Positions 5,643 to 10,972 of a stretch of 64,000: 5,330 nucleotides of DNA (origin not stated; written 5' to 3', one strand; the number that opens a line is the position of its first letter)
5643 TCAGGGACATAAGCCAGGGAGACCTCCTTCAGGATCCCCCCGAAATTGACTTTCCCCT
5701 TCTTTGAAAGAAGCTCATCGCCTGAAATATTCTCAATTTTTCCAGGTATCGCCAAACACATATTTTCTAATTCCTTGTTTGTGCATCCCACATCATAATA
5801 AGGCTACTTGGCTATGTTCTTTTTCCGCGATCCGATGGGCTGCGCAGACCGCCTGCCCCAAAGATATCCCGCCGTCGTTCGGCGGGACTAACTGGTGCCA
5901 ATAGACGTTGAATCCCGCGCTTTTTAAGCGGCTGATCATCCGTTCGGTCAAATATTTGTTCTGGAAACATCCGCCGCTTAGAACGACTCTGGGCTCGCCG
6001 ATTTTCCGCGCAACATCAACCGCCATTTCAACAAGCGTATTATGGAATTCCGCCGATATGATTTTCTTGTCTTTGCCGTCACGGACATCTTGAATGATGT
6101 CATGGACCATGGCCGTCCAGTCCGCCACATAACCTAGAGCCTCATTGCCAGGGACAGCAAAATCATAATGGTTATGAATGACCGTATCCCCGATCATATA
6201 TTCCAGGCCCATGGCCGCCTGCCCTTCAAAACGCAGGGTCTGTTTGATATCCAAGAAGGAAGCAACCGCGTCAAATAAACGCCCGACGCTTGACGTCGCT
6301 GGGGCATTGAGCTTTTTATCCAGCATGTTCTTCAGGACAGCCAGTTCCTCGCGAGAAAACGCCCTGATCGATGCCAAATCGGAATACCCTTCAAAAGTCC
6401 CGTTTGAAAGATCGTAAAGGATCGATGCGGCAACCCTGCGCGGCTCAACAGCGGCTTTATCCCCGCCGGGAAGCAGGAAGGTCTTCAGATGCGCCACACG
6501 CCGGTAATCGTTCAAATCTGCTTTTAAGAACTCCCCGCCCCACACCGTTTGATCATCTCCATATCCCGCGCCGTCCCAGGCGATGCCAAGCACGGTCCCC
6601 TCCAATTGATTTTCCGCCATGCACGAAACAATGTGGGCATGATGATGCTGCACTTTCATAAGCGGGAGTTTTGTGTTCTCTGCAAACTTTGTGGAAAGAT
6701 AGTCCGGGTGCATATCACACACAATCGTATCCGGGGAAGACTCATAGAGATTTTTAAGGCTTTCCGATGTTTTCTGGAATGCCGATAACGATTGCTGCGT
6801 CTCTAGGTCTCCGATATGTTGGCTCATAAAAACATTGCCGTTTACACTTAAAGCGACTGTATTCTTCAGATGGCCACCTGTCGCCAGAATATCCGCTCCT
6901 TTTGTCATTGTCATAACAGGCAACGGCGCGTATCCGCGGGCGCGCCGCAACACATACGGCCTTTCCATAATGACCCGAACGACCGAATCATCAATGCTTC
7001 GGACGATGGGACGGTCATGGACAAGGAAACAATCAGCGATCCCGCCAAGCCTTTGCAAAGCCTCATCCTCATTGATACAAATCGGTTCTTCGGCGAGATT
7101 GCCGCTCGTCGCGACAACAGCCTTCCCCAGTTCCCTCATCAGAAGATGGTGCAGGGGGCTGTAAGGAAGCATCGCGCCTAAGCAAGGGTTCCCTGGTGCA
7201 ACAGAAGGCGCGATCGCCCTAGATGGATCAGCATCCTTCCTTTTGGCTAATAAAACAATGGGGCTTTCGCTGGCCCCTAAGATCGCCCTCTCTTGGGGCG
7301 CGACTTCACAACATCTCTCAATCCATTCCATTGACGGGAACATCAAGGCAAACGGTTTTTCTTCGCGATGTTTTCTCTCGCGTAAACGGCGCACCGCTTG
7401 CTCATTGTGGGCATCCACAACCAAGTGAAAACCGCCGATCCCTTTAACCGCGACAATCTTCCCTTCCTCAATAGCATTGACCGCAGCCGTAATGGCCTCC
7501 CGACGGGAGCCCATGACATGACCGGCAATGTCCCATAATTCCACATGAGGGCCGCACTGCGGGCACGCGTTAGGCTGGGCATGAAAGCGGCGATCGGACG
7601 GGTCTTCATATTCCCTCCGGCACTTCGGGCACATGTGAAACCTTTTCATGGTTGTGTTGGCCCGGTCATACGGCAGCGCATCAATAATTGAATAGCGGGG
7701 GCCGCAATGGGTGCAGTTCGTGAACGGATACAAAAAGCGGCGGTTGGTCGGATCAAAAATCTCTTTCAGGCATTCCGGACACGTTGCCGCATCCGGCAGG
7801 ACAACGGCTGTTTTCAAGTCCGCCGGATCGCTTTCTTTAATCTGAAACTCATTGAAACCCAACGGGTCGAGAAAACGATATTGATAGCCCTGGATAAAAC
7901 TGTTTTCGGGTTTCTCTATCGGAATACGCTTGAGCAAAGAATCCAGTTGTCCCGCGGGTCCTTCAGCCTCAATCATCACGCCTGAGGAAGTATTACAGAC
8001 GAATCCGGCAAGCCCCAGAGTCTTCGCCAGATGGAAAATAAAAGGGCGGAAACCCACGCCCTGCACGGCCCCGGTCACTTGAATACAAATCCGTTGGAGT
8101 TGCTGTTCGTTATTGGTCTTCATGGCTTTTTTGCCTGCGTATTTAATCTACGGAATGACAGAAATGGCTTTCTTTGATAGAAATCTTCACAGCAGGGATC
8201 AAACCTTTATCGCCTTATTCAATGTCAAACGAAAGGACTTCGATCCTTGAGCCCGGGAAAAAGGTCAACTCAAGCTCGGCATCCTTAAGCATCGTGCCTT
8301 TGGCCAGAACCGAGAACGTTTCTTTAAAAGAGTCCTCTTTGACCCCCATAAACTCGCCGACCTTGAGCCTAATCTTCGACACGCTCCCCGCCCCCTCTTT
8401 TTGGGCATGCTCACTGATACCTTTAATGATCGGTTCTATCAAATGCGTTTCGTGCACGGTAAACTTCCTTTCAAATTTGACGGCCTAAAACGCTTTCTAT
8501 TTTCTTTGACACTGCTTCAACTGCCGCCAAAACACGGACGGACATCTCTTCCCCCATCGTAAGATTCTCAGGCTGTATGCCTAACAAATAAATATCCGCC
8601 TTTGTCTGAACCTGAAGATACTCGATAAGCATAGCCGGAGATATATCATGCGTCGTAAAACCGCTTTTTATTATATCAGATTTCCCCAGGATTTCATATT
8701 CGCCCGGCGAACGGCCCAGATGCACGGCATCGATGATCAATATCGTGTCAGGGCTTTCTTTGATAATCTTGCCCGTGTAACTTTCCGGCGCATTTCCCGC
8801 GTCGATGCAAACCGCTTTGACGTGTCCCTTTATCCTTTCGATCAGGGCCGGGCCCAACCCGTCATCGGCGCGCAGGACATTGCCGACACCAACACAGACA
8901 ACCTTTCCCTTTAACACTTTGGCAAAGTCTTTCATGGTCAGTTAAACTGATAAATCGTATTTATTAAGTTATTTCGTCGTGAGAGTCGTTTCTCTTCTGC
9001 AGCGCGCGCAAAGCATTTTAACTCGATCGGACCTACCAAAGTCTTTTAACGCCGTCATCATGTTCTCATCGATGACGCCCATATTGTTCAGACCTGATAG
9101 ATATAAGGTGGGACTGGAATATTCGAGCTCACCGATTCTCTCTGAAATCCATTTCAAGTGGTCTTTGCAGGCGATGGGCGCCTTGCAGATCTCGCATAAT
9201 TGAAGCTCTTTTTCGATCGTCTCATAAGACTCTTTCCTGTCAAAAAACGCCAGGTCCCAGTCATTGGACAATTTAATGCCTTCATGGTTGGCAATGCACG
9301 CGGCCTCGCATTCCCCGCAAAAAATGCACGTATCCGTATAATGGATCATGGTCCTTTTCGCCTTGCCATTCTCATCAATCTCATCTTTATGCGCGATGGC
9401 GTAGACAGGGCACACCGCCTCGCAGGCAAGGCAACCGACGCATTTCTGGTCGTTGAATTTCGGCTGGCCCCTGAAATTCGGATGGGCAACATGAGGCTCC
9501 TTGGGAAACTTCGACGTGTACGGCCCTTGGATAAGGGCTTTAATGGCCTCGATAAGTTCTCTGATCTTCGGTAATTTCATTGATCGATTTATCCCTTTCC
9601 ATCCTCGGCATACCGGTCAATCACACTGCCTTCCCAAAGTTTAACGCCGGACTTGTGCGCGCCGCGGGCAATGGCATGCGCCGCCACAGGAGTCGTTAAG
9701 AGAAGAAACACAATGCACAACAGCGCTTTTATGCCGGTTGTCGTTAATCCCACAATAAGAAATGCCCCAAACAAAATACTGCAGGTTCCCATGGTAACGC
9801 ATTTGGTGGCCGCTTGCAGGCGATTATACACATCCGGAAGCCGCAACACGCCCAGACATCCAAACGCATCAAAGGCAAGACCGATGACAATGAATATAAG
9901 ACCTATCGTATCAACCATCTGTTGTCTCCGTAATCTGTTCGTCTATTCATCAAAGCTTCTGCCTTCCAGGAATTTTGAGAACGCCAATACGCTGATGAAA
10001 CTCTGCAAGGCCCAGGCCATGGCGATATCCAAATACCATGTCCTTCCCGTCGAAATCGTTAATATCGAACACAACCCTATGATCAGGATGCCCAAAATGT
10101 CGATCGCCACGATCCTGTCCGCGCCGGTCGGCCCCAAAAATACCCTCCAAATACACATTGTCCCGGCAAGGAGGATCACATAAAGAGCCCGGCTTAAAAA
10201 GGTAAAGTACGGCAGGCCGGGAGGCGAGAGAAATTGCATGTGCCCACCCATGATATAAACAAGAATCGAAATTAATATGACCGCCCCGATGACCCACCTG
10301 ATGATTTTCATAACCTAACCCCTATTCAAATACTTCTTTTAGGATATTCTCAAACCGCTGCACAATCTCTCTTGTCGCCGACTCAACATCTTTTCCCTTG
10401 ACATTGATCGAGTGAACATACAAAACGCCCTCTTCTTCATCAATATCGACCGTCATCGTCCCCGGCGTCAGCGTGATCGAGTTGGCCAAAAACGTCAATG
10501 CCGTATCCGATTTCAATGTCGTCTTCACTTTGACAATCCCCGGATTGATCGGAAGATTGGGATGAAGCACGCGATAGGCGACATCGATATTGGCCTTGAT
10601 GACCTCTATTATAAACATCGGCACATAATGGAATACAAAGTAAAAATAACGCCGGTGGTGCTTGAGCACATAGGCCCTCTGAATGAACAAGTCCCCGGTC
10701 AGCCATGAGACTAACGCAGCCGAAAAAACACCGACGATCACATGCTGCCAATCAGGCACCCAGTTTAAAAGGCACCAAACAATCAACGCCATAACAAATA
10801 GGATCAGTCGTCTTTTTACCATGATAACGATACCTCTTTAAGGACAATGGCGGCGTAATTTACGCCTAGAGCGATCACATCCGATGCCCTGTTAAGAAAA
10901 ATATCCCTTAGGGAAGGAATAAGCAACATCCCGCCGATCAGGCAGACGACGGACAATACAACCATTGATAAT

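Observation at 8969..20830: Group-4 Mbh/Mrp-type [NiFe] hydrogenase operon headed by a sulfhydrogenase-type beta/gamma pair and a CooF-like polyferredoxin: candidate ion-translocating H2:NAD(P)+ oxidoreductase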

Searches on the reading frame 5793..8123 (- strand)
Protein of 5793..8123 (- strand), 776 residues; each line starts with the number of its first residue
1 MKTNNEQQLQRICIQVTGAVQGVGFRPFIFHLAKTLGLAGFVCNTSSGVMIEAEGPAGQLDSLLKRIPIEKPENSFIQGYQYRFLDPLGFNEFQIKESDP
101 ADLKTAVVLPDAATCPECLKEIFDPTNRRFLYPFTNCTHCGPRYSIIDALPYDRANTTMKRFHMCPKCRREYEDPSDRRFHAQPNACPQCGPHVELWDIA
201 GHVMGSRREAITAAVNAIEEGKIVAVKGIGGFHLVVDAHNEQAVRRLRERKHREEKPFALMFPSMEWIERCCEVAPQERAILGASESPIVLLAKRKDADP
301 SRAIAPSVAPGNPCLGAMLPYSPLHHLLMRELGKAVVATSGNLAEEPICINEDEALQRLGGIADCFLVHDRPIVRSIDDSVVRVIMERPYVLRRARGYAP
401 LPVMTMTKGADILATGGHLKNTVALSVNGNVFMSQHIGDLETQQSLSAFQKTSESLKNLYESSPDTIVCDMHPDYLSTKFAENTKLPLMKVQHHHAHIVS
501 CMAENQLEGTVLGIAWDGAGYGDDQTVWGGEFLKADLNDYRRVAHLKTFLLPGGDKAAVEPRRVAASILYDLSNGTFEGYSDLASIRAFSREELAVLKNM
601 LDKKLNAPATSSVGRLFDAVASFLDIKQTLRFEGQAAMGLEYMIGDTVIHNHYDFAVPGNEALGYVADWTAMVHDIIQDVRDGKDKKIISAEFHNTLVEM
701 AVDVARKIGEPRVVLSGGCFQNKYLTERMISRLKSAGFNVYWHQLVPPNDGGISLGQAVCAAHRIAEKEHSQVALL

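Call 5: search_protein_families(library=pfam, proteins=[window:5793-8123:-])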
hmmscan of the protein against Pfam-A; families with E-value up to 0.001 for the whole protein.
window:5793-8123:- (776 aa): 5 families
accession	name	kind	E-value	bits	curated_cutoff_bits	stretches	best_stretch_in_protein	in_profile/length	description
PF22521.2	HypF_C_2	-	1.7e-80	270.8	27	1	513-757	1-241/241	Carbamoyltransferase, Kae1-like Domain, second subdomain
PF01300.24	Sua5_yciO_yrdC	-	3.5e-46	157.4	25.1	1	217-395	2-178/178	Telomere recombination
PF17788.7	HypF_C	-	2.3e-37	128.1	23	1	409-504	3-99/99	HypF Kae1-like domain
PF07503.17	zf-HYPF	-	7.9e-34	115.6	23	2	114-147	1-34/34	HypF finger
PF00708.24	Acylphosphatase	-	1.4e-18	67.4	22.5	1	14-95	3-85/85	Acylphosphatase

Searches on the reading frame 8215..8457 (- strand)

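Call 56: search_protein_families(library=pfam, proteins=[window:8215-8457:-], max_evalue=0.01)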
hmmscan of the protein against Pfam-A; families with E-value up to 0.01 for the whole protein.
window:8215-8457:- (80 aa): 1 family
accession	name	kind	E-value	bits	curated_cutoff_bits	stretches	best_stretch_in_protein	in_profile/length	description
PF01155.25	HypA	-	6.2e-15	55.6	28.9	1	1-68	1-68/112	Hydrogenase/urease nickel incorporation, metallochaperone, hypA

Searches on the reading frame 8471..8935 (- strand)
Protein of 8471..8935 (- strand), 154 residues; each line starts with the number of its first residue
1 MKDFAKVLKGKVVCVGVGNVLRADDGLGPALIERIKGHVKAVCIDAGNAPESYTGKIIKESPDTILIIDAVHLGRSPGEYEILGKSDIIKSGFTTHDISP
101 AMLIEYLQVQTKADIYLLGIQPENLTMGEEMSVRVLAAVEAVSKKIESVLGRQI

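Call 5: search_protein_families(library=pfam, proteins=[window:8471-8935:-])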
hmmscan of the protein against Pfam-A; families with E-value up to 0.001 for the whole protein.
window:8471-8935:- (154 aa): 1 family
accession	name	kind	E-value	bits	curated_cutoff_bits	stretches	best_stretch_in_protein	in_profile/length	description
PF01750.23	HycI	-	8e-15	55.3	23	1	40-147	16-128/130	Hydrogenase maturation protease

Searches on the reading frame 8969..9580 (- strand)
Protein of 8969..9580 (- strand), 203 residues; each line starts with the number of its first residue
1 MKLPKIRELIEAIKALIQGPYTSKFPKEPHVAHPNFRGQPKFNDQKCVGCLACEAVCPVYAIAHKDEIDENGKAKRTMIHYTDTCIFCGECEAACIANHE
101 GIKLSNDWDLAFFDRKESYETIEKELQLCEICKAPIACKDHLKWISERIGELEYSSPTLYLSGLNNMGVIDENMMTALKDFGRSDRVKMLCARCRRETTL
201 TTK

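Call 5: search_protein_families(library=pfam, proteins=[window:8969-9580:-])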
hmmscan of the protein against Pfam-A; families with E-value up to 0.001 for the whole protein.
window:8969-9580:- (203 aa): 8 families
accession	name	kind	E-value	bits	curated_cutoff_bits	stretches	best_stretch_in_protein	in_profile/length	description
PF12838.12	Fer4_7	-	1.1e-09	39.1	27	1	46-96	1-49/52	4Fe-4S dicluster domain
PF00037.32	Fer4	-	1.5e-07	31.4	21.1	1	41-62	2-23/24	4Fe-4S binding domain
PF13237.11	Fer4_10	-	9.1e-07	29.2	25.5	1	41-95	3-52/53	4Fe-4S dicluster domain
PF14697.11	Fer4_21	-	1.1e-06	29.1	35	1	42-61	36-56/59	4Fe-4S dicluster domain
PF13187.11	Fer4_9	-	1.9e-06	28.2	27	1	46-96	1-48/52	4Fe-4S dicluster domain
PF12837.12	Fer4_6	-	7.7e-06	26.1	25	1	40-62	2-24/24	4Fe-4S binding domain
PF13183.11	Fer4_8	-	5e-05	24.2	27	1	45-96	3-65/68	4Fe-4S dicluster domain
PF12797.12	Fer4_2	-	0.00048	20.4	24.5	1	40-59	3-22/22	4Fe-4S binding domain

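Call 6: search_protein_families(library=ncbifam, proteins=[window:8969-9580:-], max_evalue=0.00001)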
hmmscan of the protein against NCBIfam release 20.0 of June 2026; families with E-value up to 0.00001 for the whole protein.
window:8969-9580:- (203 aa): 22 families
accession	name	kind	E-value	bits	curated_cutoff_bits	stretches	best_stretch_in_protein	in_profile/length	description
NF009053.0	PRK12387.1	subfamily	6.3e-26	91.2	204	1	15-151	8-139/180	formate hydrogenlyase complex iron-sulfur subunit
NF006076.0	PRK08222.1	equivalog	2e-23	83.2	270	1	14-146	6-134/181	hydrogenase 4 subunit H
TIGR01971.1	NuoI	subfamily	3.1e-19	68.8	113.05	1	12-118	5-114/121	NADH-quinone oxidoreductase, chain I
NF006221.0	PRK08348.1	subfamily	1.2e-16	60.7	124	1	9-119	7-109/136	NADH-plastoquinone oxidoreductase subunit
NF004537.0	PRK05888.1-3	equivalog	3.1e-14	53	163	1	13-123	31-151/204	NADH-quinone oxidoreductase subunit NuoI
NF004538.0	PRK05888.1-4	equivalog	3.2e-13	49.6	135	1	13-137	24-152/162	NADH-quinone oxidoreductase subunit NuoI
NF004536.0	PRK05888.1-1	equivalog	4.1e-13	49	212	1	6-118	14-130/180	NADH-quinone oxidoreductase subunit NuoI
NF004540.0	PRK05888.2-1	equivalog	1.6e-12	47.2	215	1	8-122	7-123/139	NADH-quinone oxidoreductase subunit NuoI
TIGR00403.1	ndhI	equivalog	6.8e-12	45.3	302.35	1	16-121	33-139/183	NAD(P)H-quinone oxidoreductase subunit I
NF004539.0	PRK05888.1-5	equivalog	4.5e-11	42.7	225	1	9-119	20-134/162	NADH-quinone oxidoreductase subunit NuoI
NF040612.1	F420_dehyd_FpoI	exception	3.5e-10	39.8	180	1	6-96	3-95/135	F420H2 dehydrogenase subunit FpoI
NF042909.1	FMH_DH_FwdF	exception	3.6e-10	39.5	375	1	41-103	11-75/336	tungsten-dependent formylmethanofuran dehydrogenase subunit FwdF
NF004545.0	PRK05888.3-1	equivalog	4.4e-10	39.4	229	1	6-119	27-140/154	NADH-quinone oxidoreductase subunit NuoI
NF010590.0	PRK13984.1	equivalog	8.6e-10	37.4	946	1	10-98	15-106/611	putative oxidoreductase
NF004541.0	PRK05888.2-2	equivalog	5.9e-09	36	217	1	9-118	24-127/168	NADH-quinone oxidoreductase subunit NuoI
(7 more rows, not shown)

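Call 49: search_solved_structures(query=window:8969-9580:-, max_evalue=0.00001)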
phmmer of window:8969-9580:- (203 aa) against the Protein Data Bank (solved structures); distinct sequences matched with E-value up to 0.00001: 42.
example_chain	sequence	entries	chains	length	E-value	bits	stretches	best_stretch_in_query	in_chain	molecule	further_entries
7z0s_F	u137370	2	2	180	1.7e-18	70.1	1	14-143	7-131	Formate hydrogenlyase subunit 6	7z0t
9sfi_T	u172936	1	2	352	1.3e-12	50.9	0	33-99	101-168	4Fe-4S ferredoxin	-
5t5i_F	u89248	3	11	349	3e-12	49.7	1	33-97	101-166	Tungsten formylmethanofuran dehydrogenase subunit fwdF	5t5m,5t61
9sw6_H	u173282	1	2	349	5e-12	49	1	33-97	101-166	Tungsten formylmethanofuran dehydrogenase, subunit F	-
7b0n_I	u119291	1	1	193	3e-11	46.5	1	7-97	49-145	Subunit NUIM of protein NADH:Ubiquinone Oxidoreductase (Complex I)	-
7wfg_I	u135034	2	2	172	3.3e-11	46.3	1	20-117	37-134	NAD(P)H-quinone oxidoreductase subunit I, chloroplastic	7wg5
6x89_S8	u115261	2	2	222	4.3e-11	45.9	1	6-97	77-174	NADH dehydrogenase [ubiquinone] iron-sulfur protein 8, mitochondrial | NDUS8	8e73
6gcs_I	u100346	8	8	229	4.6e-11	45.9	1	7-97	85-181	TYKY SUBUNIT (NUIM) | Subunit NUIM of NADH:Ubiquinone Oxidoreductase (Complex I)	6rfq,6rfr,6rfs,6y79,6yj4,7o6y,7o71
7zm7_I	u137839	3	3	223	4.6e-11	45.8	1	9-97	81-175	Oxidoreductase-like protein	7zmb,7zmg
7ar7_I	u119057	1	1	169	5.5e-11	45.6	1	7-97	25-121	NADH dehydrogenase [ubiquinone] iron-sulfur protein 8-A, mitochondrial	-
5lc5_I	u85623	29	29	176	6.1e-11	45.4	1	7-97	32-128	NADH dehydrogenase [ubiquinone] iron-sulfur protein 8, mitochondrial | Mitochondrial complex I, TYKY subunit | NADH:ubiquinone oxidoreductase core subunit S8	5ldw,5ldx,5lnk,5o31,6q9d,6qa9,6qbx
9iho_I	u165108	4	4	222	6.8e-11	45.3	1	10-97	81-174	NUIM (TYKY) subunit of mitochondrial NADH:ubiquinone oxidoreductase (Complex I)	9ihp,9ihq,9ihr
7v2c_B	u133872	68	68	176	7.1e-11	45.2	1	9-97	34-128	NADH dehydrogenase [ubiquinone] iron-sulfur protein 8, mitochondrial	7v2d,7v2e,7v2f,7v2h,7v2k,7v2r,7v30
6hum_I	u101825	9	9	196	8.6e-11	45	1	18-122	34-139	NAD(P)H-quinone oxidoreductase subunit I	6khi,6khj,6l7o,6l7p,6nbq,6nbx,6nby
8qby_I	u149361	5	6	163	8.6e-11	45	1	21-124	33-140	NADH-quinone oxidoreductase subunit I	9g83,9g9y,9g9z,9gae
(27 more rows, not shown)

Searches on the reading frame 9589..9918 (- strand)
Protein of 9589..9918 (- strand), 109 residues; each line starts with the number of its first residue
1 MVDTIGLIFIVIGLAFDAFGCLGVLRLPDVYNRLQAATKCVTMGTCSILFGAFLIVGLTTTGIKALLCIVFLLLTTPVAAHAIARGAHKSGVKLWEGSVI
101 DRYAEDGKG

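Call 5: search_protein_families(library=pfam, proteins=[window:9589-9918:-])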
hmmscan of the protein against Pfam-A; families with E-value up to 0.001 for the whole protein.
window:9589-9918:- (109 aa): 1 family
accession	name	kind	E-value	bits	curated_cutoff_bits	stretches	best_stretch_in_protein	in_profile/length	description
PF03334.19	PhaG_MnhG_YufB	-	9.1e-25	87.1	23.4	1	9-88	1-80/80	Na+/H+ antiporter subunit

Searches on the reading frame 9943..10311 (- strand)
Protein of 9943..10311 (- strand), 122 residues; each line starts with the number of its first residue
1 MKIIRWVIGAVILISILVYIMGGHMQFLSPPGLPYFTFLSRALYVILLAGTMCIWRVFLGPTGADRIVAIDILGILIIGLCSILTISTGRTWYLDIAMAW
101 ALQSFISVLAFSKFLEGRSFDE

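Call 5: search_protein_families(library=pfam, proteins=[window:9943-10311:-])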
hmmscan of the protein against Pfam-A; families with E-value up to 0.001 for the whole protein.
window:9943-10311:- (122 aa): 1 family
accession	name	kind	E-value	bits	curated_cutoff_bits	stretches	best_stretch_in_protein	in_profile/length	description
PF04066.18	MrpF_PhaF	-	4.1e-17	62.8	23.3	1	64-116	1-53/53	Multiple resistance and pH regulation protein F (MrpF / PhaF)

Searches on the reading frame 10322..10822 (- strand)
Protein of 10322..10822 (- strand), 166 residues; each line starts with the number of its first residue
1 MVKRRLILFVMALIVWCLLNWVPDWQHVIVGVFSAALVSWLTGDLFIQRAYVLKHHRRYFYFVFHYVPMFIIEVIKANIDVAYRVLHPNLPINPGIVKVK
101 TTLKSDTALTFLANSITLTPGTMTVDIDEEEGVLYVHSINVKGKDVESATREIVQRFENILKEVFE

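Call 5: search_protein_families(library=pfam, proteins=[window:10322-10822:-])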
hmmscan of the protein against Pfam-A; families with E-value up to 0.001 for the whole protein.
window:10322-10822:- (166 aa): 1 family
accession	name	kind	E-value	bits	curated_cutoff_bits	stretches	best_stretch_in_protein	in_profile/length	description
PF01899.21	MNHE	-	2.4e-47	160.8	27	1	10-164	2-145/145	Na+/H+ ion antiporter subunit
